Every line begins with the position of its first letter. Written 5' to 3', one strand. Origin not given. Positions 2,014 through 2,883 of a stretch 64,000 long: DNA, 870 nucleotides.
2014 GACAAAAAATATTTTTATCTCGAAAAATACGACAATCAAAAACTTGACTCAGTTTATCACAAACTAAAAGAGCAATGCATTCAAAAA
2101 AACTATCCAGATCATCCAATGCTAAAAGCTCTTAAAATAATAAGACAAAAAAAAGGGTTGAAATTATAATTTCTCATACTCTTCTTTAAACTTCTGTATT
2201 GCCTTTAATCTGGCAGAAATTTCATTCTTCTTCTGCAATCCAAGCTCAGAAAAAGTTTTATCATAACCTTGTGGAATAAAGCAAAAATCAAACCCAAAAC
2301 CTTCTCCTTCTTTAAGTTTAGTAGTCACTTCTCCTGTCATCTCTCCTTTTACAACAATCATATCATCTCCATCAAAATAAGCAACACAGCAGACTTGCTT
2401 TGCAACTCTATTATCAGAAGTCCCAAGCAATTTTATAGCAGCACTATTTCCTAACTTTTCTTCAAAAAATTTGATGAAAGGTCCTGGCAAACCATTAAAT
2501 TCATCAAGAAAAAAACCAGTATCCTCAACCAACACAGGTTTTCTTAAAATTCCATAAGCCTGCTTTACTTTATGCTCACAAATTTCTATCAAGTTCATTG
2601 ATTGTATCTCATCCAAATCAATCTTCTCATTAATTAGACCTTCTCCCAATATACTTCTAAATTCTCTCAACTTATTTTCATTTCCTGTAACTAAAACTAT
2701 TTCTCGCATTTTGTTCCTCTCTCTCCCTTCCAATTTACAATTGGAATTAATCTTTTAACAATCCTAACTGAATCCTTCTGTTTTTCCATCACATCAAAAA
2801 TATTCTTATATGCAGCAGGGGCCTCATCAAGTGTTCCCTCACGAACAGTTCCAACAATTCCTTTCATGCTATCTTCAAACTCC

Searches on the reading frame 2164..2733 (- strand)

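Call 56: search_protein_families(library=pfam, proteins=[window:2164-2733:-], max_evalue=0.001)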
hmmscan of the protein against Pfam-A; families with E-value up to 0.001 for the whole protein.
window:2164-2733:- (189 aa): 1 family
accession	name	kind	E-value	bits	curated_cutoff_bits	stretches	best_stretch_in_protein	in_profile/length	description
PF01725.21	Ham1p_like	-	2.5e-42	145.3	22.5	1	12-184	1-185/186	Ham1 family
